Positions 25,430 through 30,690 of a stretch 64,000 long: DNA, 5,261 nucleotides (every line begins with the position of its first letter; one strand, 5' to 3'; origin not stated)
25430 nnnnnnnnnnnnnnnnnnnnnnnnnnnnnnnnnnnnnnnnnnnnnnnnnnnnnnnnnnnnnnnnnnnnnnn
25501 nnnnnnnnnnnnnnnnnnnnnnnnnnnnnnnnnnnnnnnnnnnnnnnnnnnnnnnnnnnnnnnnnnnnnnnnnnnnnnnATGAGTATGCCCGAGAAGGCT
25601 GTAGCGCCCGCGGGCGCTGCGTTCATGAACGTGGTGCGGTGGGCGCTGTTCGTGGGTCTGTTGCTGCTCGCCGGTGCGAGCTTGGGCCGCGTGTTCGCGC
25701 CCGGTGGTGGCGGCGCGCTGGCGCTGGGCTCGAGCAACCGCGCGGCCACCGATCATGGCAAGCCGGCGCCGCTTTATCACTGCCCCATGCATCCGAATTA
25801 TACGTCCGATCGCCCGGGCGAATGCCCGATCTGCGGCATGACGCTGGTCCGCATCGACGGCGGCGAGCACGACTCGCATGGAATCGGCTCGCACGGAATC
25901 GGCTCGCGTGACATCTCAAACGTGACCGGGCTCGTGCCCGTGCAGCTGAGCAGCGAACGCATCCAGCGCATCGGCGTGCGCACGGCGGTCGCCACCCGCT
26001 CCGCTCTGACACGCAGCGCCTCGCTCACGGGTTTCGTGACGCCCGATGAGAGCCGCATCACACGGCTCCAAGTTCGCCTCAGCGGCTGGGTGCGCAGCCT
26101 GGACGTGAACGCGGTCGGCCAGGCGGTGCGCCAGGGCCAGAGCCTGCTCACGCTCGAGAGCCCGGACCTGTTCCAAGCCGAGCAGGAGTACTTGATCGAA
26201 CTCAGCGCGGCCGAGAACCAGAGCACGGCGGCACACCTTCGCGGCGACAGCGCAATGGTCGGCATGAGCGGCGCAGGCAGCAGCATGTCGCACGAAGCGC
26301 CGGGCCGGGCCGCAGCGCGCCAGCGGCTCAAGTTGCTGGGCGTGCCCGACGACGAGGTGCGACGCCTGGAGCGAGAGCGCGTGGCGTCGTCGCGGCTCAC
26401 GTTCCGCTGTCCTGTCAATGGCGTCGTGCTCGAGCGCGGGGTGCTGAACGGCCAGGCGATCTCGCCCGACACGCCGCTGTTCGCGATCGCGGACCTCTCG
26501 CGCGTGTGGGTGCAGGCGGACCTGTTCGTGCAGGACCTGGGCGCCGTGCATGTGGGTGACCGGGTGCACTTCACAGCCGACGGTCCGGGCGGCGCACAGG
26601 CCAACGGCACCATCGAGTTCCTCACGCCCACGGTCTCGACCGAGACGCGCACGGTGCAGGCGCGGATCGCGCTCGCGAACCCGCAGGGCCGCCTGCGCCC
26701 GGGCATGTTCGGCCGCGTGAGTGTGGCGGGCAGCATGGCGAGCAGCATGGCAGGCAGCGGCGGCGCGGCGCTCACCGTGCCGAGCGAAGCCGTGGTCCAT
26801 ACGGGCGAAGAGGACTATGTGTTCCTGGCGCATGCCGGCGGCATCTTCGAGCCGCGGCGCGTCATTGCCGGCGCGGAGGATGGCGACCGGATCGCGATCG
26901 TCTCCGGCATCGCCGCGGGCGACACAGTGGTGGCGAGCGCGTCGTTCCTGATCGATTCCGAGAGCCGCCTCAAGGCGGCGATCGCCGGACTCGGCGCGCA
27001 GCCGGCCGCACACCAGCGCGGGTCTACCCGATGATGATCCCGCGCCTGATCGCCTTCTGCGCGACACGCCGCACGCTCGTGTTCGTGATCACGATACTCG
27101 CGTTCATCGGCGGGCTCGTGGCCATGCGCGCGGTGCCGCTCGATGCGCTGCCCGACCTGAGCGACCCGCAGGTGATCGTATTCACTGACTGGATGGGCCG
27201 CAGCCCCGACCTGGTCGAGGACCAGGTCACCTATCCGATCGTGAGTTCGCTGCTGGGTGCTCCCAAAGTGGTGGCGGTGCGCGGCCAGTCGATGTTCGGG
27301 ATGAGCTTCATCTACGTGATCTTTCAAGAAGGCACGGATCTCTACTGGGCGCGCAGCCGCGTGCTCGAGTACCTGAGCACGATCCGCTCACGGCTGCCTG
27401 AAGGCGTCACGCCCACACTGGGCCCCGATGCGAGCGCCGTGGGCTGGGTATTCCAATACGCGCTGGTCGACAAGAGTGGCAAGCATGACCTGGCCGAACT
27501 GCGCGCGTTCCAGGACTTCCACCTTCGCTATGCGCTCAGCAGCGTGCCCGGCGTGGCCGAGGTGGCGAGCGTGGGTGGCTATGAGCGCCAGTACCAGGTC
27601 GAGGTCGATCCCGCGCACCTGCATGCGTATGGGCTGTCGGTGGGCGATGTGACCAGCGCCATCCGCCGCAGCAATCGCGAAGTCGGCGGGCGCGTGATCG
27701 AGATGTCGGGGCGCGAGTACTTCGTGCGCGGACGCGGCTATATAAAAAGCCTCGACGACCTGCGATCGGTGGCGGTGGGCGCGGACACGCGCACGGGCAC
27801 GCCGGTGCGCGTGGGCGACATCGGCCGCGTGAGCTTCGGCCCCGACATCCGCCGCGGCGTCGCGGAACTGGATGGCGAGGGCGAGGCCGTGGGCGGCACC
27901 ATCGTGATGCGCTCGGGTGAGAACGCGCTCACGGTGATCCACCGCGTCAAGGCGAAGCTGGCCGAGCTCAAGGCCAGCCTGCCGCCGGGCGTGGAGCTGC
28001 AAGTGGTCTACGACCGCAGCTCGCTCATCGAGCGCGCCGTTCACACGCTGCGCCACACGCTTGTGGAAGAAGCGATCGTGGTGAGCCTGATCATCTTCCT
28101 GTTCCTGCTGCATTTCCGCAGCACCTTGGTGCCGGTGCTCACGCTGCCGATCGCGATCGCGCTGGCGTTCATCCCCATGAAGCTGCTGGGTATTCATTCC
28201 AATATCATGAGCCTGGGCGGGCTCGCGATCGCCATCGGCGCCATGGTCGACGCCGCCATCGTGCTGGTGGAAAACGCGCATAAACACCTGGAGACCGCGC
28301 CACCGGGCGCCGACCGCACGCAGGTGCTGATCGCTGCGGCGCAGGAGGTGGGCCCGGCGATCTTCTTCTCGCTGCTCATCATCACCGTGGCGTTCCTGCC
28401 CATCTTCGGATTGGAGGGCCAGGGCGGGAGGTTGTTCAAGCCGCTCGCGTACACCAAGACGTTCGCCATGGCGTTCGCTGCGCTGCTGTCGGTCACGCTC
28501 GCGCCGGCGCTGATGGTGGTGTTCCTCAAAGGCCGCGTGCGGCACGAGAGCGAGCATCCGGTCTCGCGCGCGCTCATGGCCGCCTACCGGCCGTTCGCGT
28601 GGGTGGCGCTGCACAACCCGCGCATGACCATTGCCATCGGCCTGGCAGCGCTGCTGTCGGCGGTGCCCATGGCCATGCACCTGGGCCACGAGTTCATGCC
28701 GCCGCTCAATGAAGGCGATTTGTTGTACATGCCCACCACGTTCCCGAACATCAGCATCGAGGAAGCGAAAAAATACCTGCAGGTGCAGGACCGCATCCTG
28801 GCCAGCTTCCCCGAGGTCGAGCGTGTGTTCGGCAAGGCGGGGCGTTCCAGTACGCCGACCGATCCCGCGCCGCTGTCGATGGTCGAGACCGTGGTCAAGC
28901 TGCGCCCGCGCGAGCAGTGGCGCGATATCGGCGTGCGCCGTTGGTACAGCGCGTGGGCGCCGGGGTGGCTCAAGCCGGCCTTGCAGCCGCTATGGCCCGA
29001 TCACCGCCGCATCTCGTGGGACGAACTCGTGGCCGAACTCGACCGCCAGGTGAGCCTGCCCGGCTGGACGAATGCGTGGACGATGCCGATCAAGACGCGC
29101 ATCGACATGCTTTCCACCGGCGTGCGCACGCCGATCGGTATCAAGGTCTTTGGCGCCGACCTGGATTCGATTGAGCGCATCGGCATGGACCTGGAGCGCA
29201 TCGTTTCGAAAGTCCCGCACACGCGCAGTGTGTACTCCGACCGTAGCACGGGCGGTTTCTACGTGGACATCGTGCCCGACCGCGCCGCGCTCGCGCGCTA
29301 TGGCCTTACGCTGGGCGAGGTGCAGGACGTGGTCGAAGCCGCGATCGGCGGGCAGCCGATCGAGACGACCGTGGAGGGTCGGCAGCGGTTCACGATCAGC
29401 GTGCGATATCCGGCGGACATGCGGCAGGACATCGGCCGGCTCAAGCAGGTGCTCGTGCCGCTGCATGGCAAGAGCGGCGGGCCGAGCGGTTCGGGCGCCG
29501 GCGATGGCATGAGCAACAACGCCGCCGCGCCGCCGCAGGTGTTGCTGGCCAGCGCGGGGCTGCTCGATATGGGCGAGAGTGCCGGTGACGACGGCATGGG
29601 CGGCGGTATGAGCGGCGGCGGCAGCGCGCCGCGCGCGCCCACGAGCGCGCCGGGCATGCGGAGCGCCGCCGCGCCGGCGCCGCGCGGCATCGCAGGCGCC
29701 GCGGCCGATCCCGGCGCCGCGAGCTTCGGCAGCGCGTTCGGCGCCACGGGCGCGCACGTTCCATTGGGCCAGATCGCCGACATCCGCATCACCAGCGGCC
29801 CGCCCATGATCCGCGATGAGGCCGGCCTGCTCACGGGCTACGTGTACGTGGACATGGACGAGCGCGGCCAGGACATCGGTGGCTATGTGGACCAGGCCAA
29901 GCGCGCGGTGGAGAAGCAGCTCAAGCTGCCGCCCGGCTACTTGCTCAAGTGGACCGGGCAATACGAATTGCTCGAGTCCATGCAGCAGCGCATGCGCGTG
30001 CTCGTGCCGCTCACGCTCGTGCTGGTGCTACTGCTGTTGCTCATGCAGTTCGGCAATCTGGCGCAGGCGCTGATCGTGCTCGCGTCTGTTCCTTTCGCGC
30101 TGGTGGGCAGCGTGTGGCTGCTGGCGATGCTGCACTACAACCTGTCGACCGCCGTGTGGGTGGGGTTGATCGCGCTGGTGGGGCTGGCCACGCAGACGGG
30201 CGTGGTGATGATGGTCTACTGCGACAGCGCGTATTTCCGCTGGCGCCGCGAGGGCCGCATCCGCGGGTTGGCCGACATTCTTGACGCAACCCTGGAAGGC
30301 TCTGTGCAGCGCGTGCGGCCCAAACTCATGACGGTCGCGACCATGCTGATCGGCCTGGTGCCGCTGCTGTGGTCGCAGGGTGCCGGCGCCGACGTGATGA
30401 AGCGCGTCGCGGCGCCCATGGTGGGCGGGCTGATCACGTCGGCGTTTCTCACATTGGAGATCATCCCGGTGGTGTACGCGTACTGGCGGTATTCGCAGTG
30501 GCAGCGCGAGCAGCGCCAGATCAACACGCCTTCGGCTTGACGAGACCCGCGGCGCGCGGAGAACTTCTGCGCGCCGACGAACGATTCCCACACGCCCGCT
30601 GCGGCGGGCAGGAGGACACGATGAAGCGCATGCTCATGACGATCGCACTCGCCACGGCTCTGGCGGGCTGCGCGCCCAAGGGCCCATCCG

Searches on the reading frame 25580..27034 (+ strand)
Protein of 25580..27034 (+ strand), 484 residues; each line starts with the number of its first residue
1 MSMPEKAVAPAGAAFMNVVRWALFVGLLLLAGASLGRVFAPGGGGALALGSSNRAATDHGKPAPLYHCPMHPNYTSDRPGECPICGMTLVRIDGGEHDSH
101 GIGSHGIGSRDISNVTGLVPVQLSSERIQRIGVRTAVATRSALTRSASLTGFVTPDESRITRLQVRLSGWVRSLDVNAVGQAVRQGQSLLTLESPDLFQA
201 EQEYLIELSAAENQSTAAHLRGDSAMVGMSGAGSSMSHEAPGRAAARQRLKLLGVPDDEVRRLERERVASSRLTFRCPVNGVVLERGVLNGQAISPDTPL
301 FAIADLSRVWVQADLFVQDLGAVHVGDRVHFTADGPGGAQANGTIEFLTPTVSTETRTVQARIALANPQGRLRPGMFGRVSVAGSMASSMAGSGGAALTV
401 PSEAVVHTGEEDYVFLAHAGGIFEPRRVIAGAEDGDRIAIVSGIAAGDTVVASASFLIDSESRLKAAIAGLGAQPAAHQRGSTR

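Call 42: search_protein_families(library=pfam, proteins=[window:25580-27034:+], max_evalue=0.0001)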
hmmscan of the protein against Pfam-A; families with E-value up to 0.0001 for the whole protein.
window:25580-27034:+ (484 aa): 3 families
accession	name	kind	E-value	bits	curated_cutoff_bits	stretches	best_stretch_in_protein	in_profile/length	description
PF16576.10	HlyD_D23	-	1.4e-64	217.8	30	1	143-377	2-213/214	Barrel-sandwich domain of CusB or HlyD membrane-fusion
PF13437.12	HlyD_3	-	1.3e-22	81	22.2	1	275-375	2-106/106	HlyD family secretion protein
PF19335.5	HMBD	-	2e-13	50.5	23.6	1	66-90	2-26/28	Heavy metal binding domain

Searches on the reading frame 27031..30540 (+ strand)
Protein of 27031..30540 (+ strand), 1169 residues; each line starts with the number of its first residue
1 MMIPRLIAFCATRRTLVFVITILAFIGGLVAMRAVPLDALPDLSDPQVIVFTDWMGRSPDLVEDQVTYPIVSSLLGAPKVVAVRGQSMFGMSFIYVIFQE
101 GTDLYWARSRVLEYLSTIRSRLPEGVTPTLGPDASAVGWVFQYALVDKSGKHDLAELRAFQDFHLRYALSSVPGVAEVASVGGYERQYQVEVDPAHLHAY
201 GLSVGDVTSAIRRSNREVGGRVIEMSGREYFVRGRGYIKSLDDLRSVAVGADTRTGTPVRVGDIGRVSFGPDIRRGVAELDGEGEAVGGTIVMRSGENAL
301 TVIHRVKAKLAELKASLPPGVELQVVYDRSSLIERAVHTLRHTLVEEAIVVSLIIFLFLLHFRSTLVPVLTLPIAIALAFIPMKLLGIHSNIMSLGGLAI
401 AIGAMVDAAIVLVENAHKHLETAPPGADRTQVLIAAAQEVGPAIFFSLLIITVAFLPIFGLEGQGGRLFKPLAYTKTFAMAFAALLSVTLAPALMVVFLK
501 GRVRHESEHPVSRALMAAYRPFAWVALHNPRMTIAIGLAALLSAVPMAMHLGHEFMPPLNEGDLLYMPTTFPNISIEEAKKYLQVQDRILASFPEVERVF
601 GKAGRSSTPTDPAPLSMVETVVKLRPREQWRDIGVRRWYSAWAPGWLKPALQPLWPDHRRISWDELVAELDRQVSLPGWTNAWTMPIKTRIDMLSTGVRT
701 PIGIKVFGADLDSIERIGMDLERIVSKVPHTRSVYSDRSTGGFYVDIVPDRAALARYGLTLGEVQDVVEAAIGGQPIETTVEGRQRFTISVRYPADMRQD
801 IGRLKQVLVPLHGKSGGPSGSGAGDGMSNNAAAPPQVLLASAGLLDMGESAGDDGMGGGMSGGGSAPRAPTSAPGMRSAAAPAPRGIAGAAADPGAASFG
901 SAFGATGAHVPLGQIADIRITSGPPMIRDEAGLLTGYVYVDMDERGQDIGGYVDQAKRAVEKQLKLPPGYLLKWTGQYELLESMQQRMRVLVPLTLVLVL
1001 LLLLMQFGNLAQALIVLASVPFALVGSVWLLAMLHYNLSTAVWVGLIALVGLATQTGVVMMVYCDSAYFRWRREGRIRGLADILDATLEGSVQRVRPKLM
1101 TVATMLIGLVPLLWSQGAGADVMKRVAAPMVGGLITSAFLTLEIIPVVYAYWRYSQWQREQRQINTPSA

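Call 42: search_protein_families(library=pfam, proteins=[window:27031-30540:+], max_evalue=0.0001)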
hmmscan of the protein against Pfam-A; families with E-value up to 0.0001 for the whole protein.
window:27031-30540:+ (1169 aa): 2 families
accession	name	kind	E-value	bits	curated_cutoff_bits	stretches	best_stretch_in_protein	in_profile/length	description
PF00873.25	ACR_tran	-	3.1e-223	744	28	3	7-631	2-627/1021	AcrB/AcrD/AcrF family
PF03176.21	MMPL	-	1.3e-09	37.9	20.5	1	340-503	142-305/333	MMPL family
